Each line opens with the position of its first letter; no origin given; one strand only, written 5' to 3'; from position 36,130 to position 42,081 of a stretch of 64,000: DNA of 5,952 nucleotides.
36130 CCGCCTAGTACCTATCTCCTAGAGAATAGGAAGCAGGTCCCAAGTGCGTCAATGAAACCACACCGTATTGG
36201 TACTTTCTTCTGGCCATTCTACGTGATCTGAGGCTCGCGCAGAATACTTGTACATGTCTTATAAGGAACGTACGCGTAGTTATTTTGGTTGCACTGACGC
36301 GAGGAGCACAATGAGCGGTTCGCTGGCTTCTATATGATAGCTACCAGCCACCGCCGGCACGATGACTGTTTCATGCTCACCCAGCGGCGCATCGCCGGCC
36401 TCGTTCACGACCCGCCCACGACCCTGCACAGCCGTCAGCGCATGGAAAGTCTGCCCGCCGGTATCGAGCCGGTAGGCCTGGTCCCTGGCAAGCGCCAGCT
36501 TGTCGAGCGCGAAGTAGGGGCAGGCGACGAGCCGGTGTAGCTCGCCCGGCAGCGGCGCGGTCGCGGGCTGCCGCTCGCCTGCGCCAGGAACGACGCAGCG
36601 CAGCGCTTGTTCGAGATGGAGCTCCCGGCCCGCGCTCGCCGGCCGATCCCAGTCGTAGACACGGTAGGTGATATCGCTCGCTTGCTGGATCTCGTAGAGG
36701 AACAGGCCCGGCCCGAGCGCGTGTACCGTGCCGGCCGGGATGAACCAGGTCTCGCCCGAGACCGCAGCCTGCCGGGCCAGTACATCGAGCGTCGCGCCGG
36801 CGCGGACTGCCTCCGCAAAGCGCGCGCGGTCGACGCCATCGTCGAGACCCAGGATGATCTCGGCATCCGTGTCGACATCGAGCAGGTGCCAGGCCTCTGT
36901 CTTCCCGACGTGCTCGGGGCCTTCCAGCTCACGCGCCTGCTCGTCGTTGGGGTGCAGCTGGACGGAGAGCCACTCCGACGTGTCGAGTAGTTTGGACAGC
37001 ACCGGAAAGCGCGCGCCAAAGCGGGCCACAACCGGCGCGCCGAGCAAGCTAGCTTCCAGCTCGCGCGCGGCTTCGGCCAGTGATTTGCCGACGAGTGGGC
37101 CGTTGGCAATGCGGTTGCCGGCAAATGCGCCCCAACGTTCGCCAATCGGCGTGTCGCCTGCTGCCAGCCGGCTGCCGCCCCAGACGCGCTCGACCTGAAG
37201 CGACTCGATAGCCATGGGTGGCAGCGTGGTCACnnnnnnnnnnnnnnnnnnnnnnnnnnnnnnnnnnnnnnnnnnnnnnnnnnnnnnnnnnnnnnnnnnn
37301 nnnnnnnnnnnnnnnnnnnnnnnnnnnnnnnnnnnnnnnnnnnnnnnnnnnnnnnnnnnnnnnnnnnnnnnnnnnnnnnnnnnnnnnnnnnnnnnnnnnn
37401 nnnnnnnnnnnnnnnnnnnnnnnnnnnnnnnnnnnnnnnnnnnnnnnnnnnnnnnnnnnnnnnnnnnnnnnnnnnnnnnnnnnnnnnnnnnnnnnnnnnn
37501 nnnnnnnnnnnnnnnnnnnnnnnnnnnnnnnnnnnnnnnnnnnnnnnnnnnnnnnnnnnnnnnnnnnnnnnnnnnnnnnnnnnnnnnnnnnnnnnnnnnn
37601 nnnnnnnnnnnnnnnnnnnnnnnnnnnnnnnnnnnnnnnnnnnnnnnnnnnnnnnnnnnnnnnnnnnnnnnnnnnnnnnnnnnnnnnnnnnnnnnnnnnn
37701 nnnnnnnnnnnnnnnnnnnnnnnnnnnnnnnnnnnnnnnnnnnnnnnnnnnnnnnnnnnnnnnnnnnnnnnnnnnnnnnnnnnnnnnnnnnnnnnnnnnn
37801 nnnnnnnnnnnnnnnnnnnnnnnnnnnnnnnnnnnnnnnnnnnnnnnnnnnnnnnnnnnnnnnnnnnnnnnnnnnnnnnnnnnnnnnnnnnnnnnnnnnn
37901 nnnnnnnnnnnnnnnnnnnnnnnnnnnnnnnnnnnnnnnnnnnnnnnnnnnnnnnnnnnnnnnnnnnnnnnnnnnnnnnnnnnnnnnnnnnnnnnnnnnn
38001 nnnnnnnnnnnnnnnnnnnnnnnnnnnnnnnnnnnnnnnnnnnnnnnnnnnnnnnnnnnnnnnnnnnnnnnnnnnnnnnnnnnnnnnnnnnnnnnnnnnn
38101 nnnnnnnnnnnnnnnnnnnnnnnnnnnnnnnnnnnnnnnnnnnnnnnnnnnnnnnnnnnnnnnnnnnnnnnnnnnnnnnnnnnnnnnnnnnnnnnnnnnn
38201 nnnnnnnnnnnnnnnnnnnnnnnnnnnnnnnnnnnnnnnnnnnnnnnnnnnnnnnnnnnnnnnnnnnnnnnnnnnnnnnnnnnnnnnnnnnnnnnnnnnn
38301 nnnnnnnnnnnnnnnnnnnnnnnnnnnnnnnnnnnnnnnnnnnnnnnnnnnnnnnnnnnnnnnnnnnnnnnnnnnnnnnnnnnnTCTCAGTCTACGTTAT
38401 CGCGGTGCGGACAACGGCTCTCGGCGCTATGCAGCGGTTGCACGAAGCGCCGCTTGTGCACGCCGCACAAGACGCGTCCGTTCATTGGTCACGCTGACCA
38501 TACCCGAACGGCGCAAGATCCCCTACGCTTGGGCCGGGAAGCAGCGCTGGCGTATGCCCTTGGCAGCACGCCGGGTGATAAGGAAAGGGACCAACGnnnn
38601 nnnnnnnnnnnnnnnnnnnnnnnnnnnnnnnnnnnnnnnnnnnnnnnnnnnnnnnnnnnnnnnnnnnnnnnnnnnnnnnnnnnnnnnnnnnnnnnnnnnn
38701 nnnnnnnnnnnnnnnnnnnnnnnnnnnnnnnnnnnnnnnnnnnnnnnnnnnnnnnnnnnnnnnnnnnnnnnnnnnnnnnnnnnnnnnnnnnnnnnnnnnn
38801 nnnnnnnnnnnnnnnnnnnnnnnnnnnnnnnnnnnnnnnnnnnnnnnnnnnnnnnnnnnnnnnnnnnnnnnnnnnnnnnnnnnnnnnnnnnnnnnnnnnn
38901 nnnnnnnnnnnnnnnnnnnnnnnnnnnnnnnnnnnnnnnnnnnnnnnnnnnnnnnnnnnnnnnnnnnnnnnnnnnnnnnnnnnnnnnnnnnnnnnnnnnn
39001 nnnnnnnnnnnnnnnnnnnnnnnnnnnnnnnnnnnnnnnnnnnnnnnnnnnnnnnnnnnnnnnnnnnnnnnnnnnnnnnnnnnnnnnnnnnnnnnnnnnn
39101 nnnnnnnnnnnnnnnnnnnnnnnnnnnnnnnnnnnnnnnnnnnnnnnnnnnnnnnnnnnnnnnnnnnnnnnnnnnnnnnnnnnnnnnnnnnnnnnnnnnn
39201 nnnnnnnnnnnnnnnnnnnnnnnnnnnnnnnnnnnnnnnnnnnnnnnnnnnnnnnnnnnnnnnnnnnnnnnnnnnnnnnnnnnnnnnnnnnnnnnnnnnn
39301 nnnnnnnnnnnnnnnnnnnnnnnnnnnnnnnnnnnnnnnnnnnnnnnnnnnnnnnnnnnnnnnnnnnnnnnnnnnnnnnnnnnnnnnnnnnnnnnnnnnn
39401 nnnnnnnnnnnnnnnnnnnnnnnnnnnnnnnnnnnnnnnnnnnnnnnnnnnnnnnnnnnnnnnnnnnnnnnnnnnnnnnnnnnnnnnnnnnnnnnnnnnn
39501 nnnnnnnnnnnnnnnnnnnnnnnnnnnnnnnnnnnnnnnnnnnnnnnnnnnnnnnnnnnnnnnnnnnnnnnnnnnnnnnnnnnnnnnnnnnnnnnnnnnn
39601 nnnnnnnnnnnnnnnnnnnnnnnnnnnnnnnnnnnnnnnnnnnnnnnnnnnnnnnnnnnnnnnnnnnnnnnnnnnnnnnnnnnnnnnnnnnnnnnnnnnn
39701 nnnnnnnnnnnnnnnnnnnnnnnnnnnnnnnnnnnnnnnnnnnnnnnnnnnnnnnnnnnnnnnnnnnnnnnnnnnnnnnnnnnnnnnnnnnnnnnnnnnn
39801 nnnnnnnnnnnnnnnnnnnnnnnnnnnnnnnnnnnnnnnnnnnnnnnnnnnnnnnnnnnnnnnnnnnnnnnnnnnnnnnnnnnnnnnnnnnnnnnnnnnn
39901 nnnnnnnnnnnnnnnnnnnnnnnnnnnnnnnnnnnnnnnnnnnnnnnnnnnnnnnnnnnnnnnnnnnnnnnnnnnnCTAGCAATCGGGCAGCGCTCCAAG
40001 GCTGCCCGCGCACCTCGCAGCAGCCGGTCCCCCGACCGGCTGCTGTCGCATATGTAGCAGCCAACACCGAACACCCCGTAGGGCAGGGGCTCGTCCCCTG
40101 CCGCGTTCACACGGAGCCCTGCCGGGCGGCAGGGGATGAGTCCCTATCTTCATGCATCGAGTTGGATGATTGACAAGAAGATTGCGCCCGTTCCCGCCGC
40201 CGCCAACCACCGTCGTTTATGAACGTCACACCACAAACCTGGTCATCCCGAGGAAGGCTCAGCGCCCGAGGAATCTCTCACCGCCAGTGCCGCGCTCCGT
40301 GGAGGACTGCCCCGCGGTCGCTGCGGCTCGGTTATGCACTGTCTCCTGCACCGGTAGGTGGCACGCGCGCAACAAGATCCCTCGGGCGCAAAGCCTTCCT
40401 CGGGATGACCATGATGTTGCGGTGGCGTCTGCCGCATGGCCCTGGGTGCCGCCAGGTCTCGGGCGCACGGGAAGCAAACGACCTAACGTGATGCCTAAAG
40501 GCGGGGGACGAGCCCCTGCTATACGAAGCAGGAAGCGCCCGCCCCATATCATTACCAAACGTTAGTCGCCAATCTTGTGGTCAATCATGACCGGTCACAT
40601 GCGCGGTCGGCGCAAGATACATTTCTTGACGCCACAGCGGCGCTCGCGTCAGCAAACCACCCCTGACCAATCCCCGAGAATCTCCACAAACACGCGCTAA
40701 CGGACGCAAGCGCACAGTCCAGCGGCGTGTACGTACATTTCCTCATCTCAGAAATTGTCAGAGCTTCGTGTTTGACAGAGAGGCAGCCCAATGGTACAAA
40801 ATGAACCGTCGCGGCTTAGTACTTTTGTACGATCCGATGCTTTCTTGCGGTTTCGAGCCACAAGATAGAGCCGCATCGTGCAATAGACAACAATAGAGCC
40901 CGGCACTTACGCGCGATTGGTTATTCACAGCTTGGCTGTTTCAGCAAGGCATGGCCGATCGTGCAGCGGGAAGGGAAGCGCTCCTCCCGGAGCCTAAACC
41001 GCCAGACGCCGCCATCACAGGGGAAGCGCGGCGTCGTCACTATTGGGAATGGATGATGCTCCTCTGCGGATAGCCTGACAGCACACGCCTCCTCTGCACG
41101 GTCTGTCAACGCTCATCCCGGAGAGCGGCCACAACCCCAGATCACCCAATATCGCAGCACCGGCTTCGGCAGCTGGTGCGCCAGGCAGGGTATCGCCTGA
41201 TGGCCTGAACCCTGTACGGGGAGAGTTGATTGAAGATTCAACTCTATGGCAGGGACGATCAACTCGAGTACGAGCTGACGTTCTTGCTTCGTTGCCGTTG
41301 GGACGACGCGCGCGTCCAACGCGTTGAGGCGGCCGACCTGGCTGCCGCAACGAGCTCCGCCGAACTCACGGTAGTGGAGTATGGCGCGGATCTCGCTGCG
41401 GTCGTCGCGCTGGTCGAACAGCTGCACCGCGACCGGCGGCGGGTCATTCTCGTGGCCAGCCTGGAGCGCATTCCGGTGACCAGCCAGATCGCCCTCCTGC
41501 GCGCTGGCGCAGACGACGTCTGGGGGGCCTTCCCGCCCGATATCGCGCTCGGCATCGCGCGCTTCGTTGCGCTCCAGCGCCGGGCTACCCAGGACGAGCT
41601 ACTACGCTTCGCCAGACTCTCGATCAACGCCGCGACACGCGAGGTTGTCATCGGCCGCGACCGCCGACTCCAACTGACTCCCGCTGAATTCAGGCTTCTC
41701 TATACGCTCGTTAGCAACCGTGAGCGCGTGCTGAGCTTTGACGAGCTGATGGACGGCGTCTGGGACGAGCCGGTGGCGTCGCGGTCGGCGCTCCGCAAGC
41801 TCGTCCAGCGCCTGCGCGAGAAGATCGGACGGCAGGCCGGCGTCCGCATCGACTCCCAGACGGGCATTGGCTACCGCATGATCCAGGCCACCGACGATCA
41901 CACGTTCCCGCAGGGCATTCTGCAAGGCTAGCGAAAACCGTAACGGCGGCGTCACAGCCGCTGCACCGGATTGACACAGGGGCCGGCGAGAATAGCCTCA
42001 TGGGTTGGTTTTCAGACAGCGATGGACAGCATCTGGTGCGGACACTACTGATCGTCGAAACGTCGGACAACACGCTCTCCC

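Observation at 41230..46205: Candidate uncharacterised secreted-fibre/matrix module: two atypical OmpR regulators, two TasA-style-signal small proteins, a SipW-type peptidase fusion and a Pro/Thr-rich anchor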

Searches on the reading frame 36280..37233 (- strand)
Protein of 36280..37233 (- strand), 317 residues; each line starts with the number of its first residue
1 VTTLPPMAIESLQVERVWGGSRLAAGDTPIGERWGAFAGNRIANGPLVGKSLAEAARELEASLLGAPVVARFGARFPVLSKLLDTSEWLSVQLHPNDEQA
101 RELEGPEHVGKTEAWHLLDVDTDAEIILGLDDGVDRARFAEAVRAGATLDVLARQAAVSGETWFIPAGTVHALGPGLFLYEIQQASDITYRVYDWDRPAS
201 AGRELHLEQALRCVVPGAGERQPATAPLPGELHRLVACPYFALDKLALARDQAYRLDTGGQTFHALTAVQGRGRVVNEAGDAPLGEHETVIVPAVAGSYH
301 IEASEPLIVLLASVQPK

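Call 85: search_protein_families(library=pfam, proteins=[window:36280-37233:-], max_evalue=0.00001)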
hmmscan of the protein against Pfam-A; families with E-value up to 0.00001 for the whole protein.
window:36280-37233:- (317 aa): 1 family
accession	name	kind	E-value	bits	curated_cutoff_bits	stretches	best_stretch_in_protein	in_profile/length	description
PF20511.4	PMI_typeI_cat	-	4.2e-07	30.6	22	1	27-103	36-110/143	Phosphomannose isomerase type I, catalytic domain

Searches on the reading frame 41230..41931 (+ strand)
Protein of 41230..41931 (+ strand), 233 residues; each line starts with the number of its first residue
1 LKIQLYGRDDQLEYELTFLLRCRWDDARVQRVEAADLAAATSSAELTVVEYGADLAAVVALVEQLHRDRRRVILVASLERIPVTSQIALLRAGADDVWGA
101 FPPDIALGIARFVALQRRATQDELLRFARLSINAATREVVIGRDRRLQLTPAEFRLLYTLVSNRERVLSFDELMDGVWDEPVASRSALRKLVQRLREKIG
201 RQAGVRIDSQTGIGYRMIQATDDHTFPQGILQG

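Call 3: search_protein_families(library=pfam, proteins=[window:41230-41931:+], max_evalue=1)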
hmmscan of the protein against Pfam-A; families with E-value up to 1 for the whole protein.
window:41230-41931:+ (233 aa): 3 families
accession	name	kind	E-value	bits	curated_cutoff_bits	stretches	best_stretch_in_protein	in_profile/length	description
PF00486.34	Trans_reg_C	-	1.8e-16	60.4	26.2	1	145-217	2-77/77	Transcriptional regulatory protein, C terminal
PF10935.13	DUF2637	-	0.0076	16.6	22.8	1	42-95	87-140/161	Protein of unknown function (DUF2637)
PF08279.18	HTH_11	-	0.057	13.7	25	1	184-216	28-55/55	HTH domain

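Call 4: search_protein_families(library=ncbifam, proteins=[window:41230-41931:+], max_evalue=1)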
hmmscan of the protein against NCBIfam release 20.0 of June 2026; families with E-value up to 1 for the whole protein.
window:41230-41931:+ (233 aa): 40 families (the best 25 are shown)
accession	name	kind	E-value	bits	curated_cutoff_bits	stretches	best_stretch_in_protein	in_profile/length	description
NF007820.0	PRK10529.1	equivalog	1.7e-15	57.1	325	1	35-218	37-224/225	two-component system response regulator KdpE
NF045914.1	RespRegNblR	equivalog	2.5e-15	56.7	300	1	28-217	35-225/228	response regulator transcription factor NblR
TIGR02154.1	PhoB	equivalog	8.3e-15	54.7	296.2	1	23-217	26-225/226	phosphate regulon transcriptional regulator PhoB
NF041733.1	resp_reg_CseB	equivalog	3.1e-14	52.9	350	1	72-217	73-226/228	two-component system response regulator CseB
NF040689.1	MtrAB_MtrA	equivalog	1.1e-13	51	300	1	84-216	82-217/219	MtrAB system response regulator MtrA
NF053854.1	RespRegPhoBBctds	equivalog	5.6e-13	48.8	270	1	90-216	90-223/225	two-component system response regulator PhoB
NF041734.1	resp_reg_RppA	equivalog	4e-12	46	250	1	59-217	62-227/229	two-component system response regulator RppA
NF033117.2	vanR_ACDEGLN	exception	1.3e-11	44.6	350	1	118-216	124-224/226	VanR-ABDEGLN family response regulator transcription factor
NF008078.0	PRK10816.1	equivalog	4e-11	42.9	336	1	33-215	34-218/223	two-component system response regulator PhoP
NF007928.2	PRK10643.1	equivalog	2.7e-10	40.3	330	1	31-217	32-216/216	two-component system response regulator PmrA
NF007546.0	PRK10161.1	equivalog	1.8e-09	37.5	471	1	63-217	71-225/229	phosphate response regulator transcription factor PhoB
NF045944.1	ResRegRpaBCyano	equivalog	1.9e-09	37.2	330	1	72-216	71-226/229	response regulator transcription factor RpaB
NF012023.0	PRK15479.1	equivalog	3.5e-09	36.5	337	1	59-219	60-219/224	transcriptional regulator TctD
NF008296.0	PRK11083.1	equivalog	7e-09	35.4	273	1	85-217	88-225/228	two-component system response regulator CreB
TIGR01387.1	cztR_silR_copR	subfamily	7.1e-09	35.6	279.2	1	61-216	60-217/218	heavy metal response regulator transcription factor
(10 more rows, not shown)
